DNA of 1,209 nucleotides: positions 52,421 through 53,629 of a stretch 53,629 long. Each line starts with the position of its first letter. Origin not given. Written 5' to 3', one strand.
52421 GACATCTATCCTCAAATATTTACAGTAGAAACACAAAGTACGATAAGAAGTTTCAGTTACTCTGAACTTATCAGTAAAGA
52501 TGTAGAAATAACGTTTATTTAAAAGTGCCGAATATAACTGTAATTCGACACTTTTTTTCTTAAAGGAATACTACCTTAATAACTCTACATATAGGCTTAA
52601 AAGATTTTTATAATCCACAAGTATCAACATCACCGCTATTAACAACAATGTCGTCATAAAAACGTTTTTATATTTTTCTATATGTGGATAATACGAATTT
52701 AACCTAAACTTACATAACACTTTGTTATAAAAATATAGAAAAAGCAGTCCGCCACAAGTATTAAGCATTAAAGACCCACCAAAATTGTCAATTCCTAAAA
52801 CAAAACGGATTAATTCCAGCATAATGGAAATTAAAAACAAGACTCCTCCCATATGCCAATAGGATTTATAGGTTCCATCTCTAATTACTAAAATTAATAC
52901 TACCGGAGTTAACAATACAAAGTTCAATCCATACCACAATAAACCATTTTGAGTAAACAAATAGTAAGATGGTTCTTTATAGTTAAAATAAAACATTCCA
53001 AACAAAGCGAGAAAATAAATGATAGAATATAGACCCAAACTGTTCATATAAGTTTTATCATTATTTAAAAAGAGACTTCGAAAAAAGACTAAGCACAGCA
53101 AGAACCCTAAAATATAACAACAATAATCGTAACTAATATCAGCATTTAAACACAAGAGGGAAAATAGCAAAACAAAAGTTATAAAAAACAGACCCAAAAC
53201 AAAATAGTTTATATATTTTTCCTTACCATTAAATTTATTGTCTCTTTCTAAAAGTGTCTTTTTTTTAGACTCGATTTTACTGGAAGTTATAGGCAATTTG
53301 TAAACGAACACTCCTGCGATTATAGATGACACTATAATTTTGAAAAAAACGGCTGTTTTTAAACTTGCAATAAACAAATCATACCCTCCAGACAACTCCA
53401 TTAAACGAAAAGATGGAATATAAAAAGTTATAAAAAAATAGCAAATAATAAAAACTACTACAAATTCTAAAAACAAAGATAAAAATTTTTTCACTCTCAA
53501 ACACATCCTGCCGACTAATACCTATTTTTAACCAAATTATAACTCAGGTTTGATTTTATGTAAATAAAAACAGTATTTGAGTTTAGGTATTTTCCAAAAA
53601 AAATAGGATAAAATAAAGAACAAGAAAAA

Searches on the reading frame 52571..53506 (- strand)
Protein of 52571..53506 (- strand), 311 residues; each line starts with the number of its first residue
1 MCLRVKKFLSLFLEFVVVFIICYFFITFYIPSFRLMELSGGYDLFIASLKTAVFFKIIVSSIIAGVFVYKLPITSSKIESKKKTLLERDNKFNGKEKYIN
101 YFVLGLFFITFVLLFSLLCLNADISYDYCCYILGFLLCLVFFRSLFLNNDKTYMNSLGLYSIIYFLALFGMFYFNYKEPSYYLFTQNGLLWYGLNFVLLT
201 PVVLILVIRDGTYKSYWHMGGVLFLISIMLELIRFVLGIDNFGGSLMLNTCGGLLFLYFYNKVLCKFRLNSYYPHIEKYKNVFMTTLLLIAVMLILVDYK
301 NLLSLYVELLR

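Call 23: search_protein_families(library=pfam, proteins=[window:52571-53506:-], max_evalue=0.00001)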
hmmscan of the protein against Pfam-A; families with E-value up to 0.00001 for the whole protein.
window:52571-53506:- (311 aa): 0 families

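Call 77: find_encoding_contigs(protein=window:52571-53506:-, flank=10000, max_places=3)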
Protein window:52571-53506:- (311 aa): 8 contigs read that carry it; 3 places shown.
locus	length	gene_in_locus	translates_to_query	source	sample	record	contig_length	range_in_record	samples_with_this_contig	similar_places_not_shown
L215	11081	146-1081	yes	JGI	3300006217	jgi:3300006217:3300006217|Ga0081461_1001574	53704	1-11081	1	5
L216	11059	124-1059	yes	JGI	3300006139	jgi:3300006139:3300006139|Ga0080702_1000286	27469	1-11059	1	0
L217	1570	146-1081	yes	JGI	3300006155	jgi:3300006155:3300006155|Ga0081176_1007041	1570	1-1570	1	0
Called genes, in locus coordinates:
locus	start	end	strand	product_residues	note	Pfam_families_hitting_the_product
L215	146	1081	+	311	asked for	-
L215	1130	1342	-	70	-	PF06257:VEG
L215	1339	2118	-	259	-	PF05582:Peptidase_U57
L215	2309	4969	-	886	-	-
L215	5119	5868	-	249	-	-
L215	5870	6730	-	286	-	-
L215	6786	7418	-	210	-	PF13487:HD_5, PF08668:HDOD (faint), PF01966:HD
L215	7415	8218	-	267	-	PF00398:RrnaAD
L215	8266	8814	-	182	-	-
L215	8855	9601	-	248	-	PF01026:TatD_DNase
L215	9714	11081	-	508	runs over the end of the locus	PF00133:tRNA-synt_1, PF01406:tRNA-synt_1e (weak), PF09334:tRNA-synt_1g, PF00133:tRNA-synt_1, PF19303:Anticodon_3, PF08264:Anticodon_1 (weak)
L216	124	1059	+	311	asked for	-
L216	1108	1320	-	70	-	PF06257:VEG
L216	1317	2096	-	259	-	PF05582:Peptidase_U57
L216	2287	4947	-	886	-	-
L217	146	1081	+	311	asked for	-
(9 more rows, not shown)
